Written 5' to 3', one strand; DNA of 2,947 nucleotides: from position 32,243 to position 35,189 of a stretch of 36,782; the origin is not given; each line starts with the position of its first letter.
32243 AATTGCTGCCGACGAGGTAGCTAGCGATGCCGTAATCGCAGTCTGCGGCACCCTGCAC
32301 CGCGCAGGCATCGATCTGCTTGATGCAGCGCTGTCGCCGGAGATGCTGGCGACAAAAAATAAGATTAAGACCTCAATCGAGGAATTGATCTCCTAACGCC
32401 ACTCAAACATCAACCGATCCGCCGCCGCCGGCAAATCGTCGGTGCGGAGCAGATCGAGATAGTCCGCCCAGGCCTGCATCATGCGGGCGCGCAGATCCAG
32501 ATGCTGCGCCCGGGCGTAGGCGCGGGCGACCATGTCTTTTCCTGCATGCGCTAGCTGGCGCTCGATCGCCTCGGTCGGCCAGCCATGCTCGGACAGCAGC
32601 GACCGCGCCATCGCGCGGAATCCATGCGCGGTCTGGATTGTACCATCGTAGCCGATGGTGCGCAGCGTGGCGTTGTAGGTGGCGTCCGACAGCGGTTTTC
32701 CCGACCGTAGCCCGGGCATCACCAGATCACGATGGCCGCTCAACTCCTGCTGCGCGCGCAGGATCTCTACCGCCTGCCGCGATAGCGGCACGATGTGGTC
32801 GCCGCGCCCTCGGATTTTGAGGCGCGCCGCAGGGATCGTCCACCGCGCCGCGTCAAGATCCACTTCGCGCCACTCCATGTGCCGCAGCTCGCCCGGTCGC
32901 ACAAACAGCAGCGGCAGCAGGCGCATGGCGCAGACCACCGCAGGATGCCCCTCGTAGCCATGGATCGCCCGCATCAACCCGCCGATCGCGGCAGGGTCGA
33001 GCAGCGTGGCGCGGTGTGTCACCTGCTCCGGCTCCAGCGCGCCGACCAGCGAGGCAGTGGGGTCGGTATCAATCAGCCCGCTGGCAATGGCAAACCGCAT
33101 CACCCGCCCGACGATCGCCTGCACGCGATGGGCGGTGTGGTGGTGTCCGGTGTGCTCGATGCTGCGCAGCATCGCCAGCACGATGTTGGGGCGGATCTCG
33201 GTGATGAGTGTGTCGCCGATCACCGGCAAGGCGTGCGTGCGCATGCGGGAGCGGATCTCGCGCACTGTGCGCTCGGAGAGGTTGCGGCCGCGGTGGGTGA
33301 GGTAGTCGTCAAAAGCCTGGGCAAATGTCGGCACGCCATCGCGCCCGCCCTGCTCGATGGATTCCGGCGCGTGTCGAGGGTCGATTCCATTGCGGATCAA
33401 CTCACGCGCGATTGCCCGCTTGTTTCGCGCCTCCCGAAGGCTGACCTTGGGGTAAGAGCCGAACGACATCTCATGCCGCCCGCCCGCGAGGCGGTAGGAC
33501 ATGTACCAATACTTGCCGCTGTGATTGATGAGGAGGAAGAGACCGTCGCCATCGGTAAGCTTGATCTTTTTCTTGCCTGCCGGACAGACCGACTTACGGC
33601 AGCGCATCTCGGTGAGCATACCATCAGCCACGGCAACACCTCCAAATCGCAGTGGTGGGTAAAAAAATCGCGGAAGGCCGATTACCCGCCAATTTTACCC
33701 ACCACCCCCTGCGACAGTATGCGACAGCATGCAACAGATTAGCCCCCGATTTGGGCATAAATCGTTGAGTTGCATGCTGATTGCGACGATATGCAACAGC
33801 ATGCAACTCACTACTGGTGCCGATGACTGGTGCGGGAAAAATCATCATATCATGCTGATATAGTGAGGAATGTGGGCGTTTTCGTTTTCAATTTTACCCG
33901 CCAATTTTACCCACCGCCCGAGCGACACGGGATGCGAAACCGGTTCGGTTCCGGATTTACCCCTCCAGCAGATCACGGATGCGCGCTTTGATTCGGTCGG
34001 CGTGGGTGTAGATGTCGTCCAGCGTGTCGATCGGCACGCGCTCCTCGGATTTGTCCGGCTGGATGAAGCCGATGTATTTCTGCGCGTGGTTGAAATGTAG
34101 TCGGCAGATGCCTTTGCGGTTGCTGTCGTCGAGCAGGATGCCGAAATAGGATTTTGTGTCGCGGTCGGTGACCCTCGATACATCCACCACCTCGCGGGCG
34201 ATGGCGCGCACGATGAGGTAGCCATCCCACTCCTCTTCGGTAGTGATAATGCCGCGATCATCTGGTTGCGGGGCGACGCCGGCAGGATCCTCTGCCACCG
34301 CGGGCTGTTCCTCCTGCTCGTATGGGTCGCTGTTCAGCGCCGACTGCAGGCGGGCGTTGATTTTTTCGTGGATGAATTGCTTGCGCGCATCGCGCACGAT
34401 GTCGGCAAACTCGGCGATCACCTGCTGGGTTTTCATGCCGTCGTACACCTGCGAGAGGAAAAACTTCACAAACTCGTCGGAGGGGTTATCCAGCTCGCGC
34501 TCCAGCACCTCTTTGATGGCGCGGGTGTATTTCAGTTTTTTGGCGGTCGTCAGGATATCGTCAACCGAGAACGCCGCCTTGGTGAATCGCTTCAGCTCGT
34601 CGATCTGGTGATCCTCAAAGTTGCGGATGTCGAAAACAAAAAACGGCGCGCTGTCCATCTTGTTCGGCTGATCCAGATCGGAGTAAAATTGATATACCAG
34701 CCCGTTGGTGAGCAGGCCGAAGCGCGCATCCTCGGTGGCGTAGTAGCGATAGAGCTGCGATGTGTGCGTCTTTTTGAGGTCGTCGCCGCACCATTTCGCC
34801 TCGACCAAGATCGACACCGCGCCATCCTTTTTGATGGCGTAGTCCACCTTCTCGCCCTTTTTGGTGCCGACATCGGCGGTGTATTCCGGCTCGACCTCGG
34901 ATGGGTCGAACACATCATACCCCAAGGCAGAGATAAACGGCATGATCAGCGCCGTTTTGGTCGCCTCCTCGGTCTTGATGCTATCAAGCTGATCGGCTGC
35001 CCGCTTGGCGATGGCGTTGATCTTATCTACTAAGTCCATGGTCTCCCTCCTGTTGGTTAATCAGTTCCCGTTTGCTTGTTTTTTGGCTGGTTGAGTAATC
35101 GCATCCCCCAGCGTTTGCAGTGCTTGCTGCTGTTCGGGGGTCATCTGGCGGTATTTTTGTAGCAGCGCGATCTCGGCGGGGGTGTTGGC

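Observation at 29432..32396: Five-gene accessory operon built around an IbrA-like PP-loop enzyme and an IbrB-like ParB/Srx protein: candidate uncharacterised DNA-modification, defence or regulatory system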

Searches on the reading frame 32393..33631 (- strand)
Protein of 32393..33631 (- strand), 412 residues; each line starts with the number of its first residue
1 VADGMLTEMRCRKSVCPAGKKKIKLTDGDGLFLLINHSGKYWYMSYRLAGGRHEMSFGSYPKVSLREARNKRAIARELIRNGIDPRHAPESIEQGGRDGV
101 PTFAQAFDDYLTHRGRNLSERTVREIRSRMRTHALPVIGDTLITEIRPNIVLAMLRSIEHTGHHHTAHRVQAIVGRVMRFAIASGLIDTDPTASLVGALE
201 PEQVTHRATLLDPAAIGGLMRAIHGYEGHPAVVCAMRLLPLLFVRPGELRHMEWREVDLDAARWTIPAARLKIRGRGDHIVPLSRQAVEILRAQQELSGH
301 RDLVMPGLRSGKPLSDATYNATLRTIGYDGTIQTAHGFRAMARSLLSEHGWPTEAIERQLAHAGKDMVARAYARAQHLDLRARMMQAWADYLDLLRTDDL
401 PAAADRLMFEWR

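Call 8: search_protein_families(library=pfam, proteins=[window:32393-33631:-], max_evalue=0.1)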
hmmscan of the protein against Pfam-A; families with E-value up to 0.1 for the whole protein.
window:32393-33631:- (412 aa): 4 families
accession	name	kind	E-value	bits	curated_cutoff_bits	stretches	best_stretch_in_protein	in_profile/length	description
PF22022.2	Phage_int_M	-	6.6e-24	84.4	27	1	103-198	1-96/96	Phage integrase central domain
PF13356.12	Arm-DNA-bind_3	-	2.2e-21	76.2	27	1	6-88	1-79/83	Arm DNA-binding domain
PF00589.27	Phage_integrase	-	1.2e-18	67.9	27.1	1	234-376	26-169/172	Phage integrase family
PF14659.12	Phage_int_SAM_3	-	0.0011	19.6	22.6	1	102-150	1-49/58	Phage integrase, N-terminal SAM-like domain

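Call 115: find_related_loci(query=window:32393-33631:-, collection=viral_contigs, flank=7000)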
Query window:32393-33631:- (412 aa) in viral_contigs; peptide patterns used: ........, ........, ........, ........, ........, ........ (x = any residue, [..] = any of these).
170 stretches matched a pattern; 168 encode a relative of the query (tblastn E <= 1e-3); the best 80 are kept; 80 distinct loci.
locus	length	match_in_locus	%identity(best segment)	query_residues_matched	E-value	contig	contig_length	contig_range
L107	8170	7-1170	45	6-397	4e-110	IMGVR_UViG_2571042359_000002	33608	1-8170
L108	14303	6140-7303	46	6-397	2e-107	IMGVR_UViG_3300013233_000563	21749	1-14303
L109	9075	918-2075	45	6-396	2e-106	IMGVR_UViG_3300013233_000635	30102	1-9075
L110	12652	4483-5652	45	6-399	2e-105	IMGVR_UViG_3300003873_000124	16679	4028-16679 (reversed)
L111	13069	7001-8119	46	24-396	2e-100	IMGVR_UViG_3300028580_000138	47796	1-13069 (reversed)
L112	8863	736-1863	45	21-396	2e-99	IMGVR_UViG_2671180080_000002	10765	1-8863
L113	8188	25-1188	47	13-396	1e-99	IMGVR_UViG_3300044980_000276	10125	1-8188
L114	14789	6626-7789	45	20-404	3e-99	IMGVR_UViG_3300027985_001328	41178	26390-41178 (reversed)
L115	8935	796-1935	44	21-400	5e-97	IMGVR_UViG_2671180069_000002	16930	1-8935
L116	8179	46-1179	44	21-398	8e-97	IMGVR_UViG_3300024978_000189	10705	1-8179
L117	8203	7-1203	43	6-406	3e-96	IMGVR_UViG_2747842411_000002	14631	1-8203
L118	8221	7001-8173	44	4-396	3e-95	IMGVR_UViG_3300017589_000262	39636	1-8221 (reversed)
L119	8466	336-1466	44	21-397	3e-94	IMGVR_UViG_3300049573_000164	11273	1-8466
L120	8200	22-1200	45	6-398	1e-93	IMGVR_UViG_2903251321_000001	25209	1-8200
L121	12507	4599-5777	45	6-398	2e-93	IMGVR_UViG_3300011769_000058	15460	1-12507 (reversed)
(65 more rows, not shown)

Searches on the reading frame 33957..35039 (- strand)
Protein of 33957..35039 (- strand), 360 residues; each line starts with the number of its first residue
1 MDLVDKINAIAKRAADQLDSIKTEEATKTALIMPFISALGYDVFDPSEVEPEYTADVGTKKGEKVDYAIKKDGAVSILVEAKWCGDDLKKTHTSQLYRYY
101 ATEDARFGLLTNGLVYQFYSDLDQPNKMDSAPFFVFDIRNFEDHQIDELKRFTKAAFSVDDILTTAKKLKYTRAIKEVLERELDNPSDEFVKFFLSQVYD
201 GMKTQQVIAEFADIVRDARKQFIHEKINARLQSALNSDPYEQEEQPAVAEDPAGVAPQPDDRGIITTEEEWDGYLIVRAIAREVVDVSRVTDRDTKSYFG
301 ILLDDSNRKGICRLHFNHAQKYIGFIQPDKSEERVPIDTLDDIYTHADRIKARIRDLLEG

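Call 8: search_protein_families(library=pfam, proteins=[window:33957-35039:-], max_evalue=0.1)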
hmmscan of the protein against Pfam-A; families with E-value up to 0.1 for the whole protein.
window:33957-35039:- (360 aa): 3 families
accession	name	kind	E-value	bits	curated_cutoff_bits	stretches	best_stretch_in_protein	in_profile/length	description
PF04313.20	HSDR_N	-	1.9e-12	47.9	25.1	1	22-126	2-197/198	Type I restriction enzyme R protein N terminus (HSDR_N)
PF13588.12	HSDR_N_2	-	4.7e-07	30.3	25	1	24-120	2-95/110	Type I restriction enzyme R protein N terminus (HSDR_N)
PF13366.12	PDDEXK_3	-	0.023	15.5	22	1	62-112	54-105/117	PD-(D/E)XK nuclease superfamily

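Call 10: search_protein_families(library=padloc, proteins=[window:33957-35039:-], max_evalue=0.1)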
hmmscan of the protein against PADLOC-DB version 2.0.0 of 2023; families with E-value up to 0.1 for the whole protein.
window:33957-35039:- (360 aa): 0 families
